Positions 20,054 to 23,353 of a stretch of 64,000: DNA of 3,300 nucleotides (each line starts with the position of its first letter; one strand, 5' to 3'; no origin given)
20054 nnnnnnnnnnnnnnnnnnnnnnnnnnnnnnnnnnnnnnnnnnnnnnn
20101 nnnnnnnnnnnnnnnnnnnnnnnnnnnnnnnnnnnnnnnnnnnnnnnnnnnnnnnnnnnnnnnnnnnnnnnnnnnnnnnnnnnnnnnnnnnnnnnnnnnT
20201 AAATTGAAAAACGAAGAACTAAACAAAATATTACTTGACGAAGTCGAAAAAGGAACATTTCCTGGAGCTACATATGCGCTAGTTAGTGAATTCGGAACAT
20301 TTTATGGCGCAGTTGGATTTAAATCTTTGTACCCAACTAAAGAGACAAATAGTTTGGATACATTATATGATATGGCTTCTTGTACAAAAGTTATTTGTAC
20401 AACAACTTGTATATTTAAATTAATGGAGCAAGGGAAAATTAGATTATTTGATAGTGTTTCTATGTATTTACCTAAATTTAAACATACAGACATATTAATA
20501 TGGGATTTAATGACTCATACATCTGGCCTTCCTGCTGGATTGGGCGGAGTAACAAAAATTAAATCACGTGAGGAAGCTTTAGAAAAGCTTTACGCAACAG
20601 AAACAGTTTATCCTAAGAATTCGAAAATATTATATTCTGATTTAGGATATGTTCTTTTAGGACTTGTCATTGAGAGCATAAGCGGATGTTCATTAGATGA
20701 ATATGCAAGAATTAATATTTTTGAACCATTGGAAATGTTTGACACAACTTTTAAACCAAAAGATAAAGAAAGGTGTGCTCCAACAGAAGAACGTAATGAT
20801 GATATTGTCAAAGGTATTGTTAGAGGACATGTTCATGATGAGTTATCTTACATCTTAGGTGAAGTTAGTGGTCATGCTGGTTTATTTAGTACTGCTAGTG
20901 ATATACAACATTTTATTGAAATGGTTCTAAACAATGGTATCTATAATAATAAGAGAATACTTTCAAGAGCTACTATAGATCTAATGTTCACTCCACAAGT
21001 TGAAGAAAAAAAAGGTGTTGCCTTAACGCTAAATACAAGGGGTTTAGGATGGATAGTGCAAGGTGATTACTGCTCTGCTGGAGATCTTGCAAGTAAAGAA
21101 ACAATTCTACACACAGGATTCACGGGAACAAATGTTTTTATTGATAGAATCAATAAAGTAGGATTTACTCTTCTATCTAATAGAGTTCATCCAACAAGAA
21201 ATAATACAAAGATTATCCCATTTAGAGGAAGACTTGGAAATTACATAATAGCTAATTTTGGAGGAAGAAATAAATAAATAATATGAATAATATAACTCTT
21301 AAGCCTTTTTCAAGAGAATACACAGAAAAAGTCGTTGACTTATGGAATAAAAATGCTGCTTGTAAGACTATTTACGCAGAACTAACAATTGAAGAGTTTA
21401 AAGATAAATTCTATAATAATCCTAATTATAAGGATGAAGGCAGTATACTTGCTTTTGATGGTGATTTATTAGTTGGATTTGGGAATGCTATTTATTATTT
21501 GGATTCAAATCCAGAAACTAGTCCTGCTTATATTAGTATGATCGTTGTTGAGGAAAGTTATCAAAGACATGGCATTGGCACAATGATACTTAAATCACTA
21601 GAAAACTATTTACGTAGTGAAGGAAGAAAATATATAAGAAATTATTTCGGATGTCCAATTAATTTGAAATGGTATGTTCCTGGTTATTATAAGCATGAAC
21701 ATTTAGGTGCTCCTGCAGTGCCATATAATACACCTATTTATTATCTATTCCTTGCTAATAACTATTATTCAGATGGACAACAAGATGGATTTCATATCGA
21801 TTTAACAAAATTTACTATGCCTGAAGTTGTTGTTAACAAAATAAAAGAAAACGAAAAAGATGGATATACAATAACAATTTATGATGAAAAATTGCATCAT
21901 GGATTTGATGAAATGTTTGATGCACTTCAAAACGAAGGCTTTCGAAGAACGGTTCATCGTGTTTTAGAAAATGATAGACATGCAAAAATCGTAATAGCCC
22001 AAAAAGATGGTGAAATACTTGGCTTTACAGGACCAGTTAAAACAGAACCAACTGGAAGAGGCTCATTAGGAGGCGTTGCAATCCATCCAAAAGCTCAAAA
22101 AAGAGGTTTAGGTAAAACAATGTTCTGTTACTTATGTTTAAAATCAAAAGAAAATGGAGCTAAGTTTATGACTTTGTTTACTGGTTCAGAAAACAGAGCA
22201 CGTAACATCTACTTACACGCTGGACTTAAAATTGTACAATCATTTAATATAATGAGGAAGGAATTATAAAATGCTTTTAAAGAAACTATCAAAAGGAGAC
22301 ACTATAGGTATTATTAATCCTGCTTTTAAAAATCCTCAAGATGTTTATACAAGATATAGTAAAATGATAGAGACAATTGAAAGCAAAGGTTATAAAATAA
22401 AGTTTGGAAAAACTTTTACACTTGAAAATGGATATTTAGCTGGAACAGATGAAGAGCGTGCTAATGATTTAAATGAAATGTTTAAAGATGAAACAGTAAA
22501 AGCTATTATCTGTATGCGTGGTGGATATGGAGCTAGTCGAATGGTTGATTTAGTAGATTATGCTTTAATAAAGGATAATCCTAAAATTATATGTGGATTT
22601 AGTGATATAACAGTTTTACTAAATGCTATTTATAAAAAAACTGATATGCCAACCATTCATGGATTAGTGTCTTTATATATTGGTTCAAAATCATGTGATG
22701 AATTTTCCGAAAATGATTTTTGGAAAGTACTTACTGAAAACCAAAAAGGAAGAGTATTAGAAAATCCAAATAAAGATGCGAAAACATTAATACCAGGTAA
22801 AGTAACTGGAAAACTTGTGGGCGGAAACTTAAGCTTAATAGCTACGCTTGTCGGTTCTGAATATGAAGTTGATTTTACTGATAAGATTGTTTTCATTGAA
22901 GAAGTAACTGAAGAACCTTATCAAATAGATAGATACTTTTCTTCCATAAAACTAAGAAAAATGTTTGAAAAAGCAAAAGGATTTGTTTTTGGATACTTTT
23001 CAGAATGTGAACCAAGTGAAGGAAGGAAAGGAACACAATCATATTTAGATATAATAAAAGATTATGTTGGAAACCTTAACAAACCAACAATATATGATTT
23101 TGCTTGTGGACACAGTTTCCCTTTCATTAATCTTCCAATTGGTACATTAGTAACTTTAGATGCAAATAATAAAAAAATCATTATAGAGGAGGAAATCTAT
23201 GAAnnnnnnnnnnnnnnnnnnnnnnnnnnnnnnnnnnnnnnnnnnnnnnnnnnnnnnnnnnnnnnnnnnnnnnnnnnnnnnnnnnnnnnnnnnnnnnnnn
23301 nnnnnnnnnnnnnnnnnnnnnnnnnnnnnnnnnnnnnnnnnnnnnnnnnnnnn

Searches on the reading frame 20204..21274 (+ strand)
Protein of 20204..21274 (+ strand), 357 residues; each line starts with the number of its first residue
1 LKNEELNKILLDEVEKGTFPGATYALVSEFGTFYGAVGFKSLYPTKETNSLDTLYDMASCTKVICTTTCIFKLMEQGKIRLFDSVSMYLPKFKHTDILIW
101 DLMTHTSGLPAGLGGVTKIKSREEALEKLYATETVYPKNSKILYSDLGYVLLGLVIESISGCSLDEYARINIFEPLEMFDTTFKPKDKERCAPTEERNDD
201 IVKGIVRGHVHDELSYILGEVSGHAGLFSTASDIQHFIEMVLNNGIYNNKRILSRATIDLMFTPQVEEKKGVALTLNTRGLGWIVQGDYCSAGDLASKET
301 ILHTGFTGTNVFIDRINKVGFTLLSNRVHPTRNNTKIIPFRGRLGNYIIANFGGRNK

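Call 3: search_protein_families(library=pfam, proteins=[window:20204-21274:+], max_evalue=0.01)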
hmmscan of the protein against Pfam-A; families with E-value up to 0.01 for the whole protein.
window:20204-21274:+ (357 aa): 1 family
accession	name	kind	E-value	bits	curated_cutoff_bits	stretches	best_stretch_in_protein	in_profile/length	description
PF00144.29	Beta-lactamase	-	2.6e-50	171.9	27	1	14-334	9-317/329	Beta-lactamase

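Call 4: search_protein_families(library=ncbifam, proteins=[window:20204-21274:+], max_evalue=0.01)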
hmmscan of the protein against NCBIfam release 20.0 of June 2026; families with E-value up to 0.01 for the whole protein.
window:20204-21274:+ (357 aa): 19 families
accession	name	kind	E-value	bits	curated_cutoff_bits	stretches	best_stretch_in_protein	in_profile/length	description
NF002968.0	PRK03642.1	equivalog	1.2e-50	172.6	385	1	50-352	93-420/432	penicillin binding protein PBP4B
NF007943.0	PRK10662.1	equivalog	1.8e-20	72.9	266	1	48-287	78-318/380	D-alanyl-D-alanine-carboxypeptidase/endopeptidase AmpH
NF052559.1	MthAcHydAcmB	equivalog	2.4e-16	59.4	550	2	152-270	182-298/391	methyl acetate hydrolase AcmB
NF038269.1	lipase_LipE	equivalog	5.2e-11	42.3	750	1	51-326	84-381/407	lipase LipE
NF033085.1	bla_class_C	equivalog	1e-09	37.7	415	1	17-203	19-207/356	class C beta-lactamase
NF033159.0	blaPAC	exception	6.1e-09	35.2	850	1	18-181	43-205/380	PAC family class C beta-lactamase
NF000423.2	blaSRT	exception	3.9e-07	29.6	860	1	50-156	71-177/378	SRT/SST family class C beta-lactamase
NF045925.1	3-sucCA_synth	equivalog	1.1e-06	27.4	800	1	55-183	83-213/498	3-succinylated cholic acid synthase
NF045671.1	blaPNC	exception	1.4e-06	27.4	750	1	49-250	91-284/401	PNC family class C beta-lactamase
NF041663.1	ampC_Sliq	exception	2.5e-06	26.7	860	1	9-157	31-178/378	cephalosporin-hydrolyzing class C beta-lactamase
NF000397.2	blaACC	exception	7.1e-06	25.3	850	1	16-187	44-215/385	ACC family cephalosporin-hydrolyzing class C beta-lactamase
NF000185.2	BlaEC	exception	8.6e-06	24.9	850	1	11-184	33-206/377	BlaEC family class C beta-lactamase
NF038089.1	blaYRC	exception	8.9e-06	24.9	870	1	11-188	37-214/381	YRC family class C beta-lactamase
NF038366.1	blaSFDC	exception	1.4e-05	24.4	840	1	9-184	35-210/382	SFDC family class C beta-lactamase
NF033406.1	blaMCA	exception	2e-05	23.8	750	1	38-158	72-192/390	MCA family class C beta-lactamase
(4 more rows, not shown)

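Call 25: search_solved_structures(query=window:20204-21274:+, max_evalue=0.00001, show_alignments=1)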
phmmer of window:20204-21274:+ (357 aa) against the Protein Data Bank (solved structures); distinct sequences matched with E-value up to 0.00001: 61 (the best 60 are shown).
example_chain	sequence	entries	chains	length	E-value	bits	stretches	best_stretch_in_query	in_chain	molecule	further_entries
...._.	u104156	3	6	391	1.6e-18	70.4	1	17-267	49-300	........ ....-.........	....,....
4ivi_A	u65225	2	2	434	3.7e-18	69.2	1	97-272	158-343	Carboxylesterase | Carboxylesterases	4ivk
6kjj_A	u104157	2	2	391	4e-18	69.1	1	17-267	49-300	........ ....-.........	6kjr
6kjq_A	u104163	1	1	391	2.1e-17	66.7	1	17-267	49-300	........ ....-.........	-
4gdn_A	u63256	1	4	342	5.6e-17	65.3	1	4-188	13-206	Protein flp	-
4y7p_A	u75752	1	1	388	2.2e-13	53.5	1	12-252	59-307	Alkaline D-peptidase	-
2qmi_A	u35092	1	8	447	3e-13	53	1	6-264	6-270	Pbp related beta-lactamase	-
7uda_A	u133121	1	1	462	3.4e-13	52.9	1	101-276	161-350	Beta-lactamase domain-containing protein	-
7u1b_A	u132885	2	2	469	3.6e-13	52.8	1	101-276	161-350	Beta-lactamase domain-containing protein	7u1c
7pp3_A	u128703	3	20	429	1.9e-12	50.4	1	151-273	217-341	Esterase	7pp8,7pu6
3o3v_A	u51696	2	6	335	2.1e-10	43.7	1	45-182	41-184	beta-lactamase | ClbP peptidase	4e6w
4e6x_A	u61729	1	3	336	2.1e-10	43.7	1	45-182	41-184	ClbP peptidase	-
9sn1_A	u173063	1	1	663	2.7e-10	43.3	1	23-240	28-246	Beta-lactamase family protein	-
7mdc_A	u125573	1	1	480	3.6e-10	42.9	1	44-182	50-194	Beta-lactamase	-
7ul6_A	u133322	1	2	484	3.6e-10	42.9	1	44-182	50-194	Beta-lactamase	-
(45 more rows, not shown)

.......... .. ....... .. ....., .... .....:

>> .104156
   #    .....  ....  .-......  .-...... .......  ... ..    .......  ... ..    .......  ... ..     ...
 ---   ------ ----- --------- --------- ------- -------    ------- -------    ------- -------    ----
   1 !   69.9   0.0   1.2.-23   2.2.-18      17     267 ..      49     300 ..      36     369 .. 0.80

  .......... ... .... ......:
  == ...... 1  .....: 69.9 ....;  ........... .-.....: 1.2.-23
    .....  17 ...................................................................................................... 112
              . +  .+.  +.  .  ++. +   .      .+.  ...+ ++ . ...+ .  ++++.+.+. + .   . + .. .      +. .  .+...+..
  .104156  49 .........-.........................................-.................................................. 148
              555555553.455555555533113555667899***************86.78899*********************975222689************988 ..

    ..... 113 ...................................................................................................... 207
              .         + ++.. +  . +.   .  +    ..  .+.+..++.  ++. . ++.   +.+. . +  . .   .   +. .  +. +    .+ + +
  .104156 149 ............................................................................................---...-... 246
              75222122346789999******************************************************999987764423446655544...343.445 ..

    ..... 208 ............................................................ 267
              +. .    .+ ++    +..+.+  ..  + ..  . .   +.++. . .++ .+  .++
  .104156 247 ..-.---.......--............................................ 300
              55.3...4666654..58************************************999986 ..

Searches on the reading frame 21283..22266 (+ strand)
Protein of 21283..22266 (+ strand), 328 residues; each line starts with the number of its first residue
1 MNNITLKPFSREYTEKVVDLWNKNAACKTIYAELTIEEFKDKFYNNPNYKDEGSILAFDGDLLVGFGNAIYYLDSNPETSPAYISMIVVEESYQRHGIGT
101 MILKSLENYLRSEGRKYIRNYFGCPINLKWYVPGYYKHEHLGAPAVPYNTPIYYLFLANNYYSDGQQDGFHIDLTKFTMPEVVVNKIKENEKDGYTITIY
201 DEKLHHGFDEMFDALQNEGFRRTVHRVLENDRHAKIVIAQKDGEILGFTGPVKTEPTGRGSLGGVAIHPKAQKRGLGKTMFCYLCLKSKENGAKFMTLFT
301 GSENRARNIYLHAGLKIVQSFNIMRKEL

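Call 3: search_protein_families(library=pfam, proteins=[window:21283-22266:+], max_evalue=0.01)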
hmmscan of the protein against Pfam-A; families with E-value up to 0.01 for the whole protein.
window:21283-22266:+ (328 aa): 6 families
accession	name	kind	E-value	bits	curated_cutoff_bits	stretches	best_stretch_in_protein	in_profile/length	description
PF00583.31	Acetyltransf_1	-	4.3e-21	75.8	20.7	2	39-116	21-94/116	Acetyltransferase (GNAT) family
PF13508.13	Acetyltransf_7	-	2.1e-15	57.3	27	2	234-314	3-81/84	Acetyltransferase (GNAT) domain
PF13673.13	Acetyltransf_10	-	4.9e-15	56.1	23.6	2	218-316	20-108/128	Acetyltransferase (GNAT) domain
PF13527.13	Acetyltransf_9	-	1.7e-07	31.7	25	0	12-116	8-107/127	Acetyltransferase (GNAT) domain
PF08445.16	FR47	-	6.9e-07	29.6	22.1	0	260-312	22-74/86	FR47-like protein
PF13302.13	Acetyltransf_3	-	0.00017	22.7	25.4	0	4-112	2-110/138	Acetyltransferase (GNAT) domain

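Call 4: search_protein_families(library=ncbifam, proteins=[window:21283-22266:+], max_evalue=0.01)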
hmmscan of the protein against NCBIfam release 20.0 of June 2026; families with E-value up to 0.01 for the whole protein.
window:21283-22266:+ (328 aa): 16 families
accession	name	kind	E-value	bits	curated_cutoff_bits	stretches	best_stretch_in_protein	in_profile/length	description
TIGR01575.1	rimI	equivalog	8.1e-14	51.9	86.4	2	228-318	27-115/132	ribosomal protein S18-alanine N-acetyltransferase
NF002959.0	PRK03624.1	equivalog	1e-06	28.5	124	0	258-305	71-118/147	GNAT family acetyltransferase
TIGR03448.1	mycothiol_MshD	equivalog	3e-06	26.8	163.1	0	236-316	49-286/294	mycothiol synthase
NF040503.1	resist_ArsN1a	equivalog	3.8e-05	23.5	170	1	224-317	37-135/159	arsinothricin resistance N-acetyltransferase ArsN1 family A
NF040501.1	resist_ArsN2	equivalog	4e-05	23.3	125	0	233-302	23-91/133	arsenic resistance N-acetyltransferase ArsN2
NF000165.3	AAC_6p_Entco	exception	0.00015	21.6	300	0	54-115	47-104/178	aminoglycoside N-acetyltransferase AAC(6')-Ii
NF043067.1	AAC_6p_group_E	equivalog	0.00027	20.8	140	1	28-114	14-103/140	aminoglycoside 6'-N-acetyltransferase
NF003641.0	PRK05279.1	equivalog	0.00032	19.7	344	0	226-300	327-400/441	amino-acid N-acetyltransferase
NF000108.1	AAC_2p_Ia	exception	0.00038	20.5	350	1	30-103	20-97/178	aminoglycoside N-acetyltransferase AAC(2')-Ia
NF007025.1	PRK09491.1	equivalog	0.0004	20.3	173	0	261-314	64-118/145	ribosomal protein S18-alanine N-acetyltransferase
NF033078.2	AAC_6p_Ia_fam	equivalog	0.0013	18.6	265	0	87-113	81-107/181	AAC(6')-Ia family aminoglycoside 6'-N-acetyltransferase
NF008212.0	PRK10975.1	equivalog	0.0013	18.5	219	0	233-319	138-224/232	dTDP-4-amino-4,6-dideoxy-D-galactose acyltransferase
TIGR03103.1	trio_acet_GNAT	equivalog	0.0027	16.3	569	0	241-326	132-223/547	N-acetylglutaminylglutamine synthetase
TIGR01890.1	N-Ac-Glu-synth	equivalog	0.0044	16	202.85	0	223-297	312-385/429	amino-acid N-acetyltransferase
NF010490.0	PRK13912.1-1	equivalog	0.0046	17.1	211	1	183-250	58-123/159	nuclease NucT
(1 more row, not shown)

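Call 35: search_solved_structures(query=window:21283-22266:+, max_evalue=0.01, show_alignments=0)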
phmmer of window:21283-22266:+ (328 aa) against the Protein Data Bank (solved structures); distinct sequences matched with E-value up to 0.01: 12.
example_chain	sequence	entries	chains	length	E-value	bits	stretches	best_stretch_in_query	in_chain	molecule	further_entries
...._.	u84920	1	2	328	2.3e-09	40.3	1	16-119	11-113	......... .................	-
5kf1_A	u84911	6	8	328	6.3e-09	38.9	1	16-119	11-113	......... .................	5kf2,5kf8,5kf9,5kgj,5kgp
5kgh_A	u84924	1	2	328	6.5e-09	38.8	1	16-119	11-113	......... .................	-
7wx5_A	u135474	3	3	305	6.7e-07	32.2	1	199-318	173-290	N-acetyltransferase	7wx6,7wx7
1z4e_A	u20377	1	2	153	0.00091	21.9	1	226-316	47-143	transcriptional regulator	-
6vr2_A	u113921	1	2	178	0.0014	21.3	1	32-105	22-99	Aminoglycoside 2'-N-acetyltransferase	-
6vou_A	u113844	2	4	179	0.0014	21.3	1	32-105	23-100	Aminoglycoside 2'-N-acetyltransferase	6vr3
6vta_A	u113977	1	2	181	0.0015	21.2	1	32-105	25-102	Aminoglycoside 2'-N-acetyltransferase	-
7jzs_A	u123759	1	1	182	0.0015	21.2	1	32-105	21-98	Aminoglycoside 2'-N-acetyltransferase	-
5us1_A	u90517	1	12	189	0.0016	21.1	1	32-105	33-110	Aminoglycoside 2'-N-acetyltransferase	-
2c27_A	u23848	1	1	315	0.0032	20.1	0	232-284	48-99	MYCOTHIOL SYNTHASE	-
1ozp_A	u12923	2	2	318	0.0033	20.1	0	232-284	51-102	hypothetical protein Rv0819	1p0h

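Call 86: search_solved_structures(query=A2, max_evalue=0.001, show_alignments=1)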
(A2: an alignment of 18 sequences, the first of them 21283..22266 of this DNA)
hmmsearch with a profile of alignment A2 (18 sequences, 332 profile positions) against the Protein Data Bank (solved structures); distinct sequences matched with E-value up to 0.001: 18.
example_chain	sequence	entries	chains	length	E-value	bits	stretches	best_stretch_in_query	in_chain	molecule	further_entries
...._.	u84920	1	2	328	2.1e-13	53.3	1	15-123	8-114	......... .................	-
5kf1_A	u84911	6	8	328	3.3e-13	52.6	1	15-123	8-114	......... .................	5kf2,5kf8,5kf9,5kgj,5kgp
5kgh_A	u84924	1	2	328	3.6e-13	52.5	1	15-123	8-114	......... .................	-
1z4e_A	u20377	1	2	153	6.1e-07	32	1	229-319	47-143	transcriptional regulator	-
7wx5_A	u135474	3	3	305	7.3e-06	28.5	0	236-322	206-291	N-acetyltransferase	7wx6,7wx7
6vr2_A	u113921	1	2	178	2.3e-05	26.9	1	35-113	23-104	Aminoglycoside 2'-N-acetyltransferase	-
6vou_A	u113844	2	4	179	2.3e-05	26.9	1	35-113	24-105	Aminoglycoside 2'-N-acetyltransferase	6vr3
6vta_A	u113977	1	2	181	2.4e-05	26.8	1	35-113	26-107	Aminoglycoside 2'-N-acetyltransferase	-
7jzs_A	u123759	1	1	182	2.4e-05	26.8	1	35-113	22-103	Aminoglycoside 2'-N-acetyltransferase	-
5us1_A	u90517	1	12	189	2.6e-05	26.7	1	35-113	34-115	Aminoglycoside 2'-N-acetyltransferase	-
5f46_A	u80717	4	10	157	3.3e-05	26.4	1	38-119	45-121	aminoglycoside acetyltransferase meta-AAC0020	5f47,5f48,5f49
5u08_A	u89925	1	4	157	3.5e-05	26.3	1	38-119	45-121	aminoglycoside acetyltransferase meta-AAC0020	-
3t9y_A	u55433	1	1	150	3.6e-05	26.2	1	213-307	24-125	Acetyltransferase, GNAT family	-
1wwz_A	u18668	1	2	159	4.2e-05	26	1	7-117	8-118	hypothetical protein PH1933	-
3t90_A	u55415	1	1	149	0.00032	23.1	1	31-118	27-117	Glucose-6-phosphate acetyltransferase 1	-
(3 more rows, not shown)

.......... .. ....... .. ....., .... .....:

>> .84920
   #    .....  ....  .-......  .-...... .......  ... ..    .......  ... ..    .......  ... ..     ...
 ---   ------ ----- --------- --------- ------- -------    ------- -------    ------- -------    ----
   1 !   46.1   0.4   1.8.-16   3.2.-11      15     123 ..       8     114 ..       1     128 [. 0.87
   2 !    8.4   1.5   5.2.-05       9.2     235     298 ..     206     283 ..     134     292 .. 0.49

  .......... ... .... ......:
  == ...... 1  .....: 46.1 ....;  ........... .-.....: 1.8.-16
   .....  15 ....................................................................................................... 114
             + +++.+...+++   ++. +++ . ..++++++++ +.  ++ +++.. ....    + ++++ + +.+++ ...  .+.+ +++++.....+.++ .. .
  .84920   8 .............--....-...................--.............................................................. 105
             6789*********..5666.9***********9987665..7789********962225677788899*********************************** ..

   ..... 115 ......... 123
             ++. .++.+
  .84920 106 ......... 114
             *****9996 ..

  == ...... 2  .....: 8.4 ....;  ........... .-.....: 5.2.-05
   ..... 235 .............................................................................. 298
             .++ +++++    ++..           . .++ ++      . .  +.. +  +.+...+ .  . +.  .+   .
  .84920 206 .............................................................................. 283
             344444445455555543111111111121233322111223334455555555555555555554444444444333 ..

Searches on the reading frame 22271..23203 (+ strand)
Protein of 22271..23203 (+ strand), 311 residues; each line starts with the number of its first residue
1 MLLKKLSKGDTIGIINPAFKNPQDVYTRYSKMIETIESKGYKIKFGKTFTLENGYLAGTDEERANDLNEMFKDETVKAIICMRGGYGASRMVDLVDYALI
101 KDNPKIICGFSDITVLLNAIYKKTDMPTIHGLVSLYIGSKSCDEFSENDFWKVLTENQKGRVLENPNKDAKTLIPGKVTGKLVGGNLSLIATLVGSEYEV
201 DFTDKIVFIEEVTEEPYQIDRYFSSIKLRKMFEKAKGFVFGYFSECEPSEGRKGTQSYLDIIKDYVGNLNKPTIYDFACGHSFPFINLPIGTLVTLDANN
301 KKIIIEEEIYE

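Call 3: search_protein_families(library=pfam, proteins=[window:22271-23203:+], max_evalue=0.01)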
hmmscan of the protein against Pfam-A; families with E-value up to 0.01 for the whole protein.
window:22271-23203:+ (311 aa): 2 families
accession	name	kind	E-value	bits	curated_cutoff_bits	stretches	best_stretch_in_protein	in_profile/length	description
PF02016.21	Peptidase_S66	-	2.6e-41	141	25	1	12-131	1-121/121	LD-carboxypeptidase N-terminal domain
PF17676.7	Peptidase_S66C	-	3.9e-33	115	23.7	1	179-296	1-120/120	LD-carboxypeptidase C-terminal domain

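Call 4: search_protein_families(library=ncbifam, proteins=[window:22271-23203:+], max_evalue=0.01)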
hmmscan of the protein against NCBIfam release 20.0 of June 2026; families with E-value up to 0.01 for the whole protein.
window:22271-23203:+ (311 aa): 1 family
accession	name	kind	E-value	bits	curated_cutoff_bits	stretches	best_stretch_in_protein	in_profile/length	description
NF008424.0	PRK11253.1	equivalog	4.1e-42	144.3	378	1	29-302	22-295/308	muramoyltetrapeptide carboxypeptidase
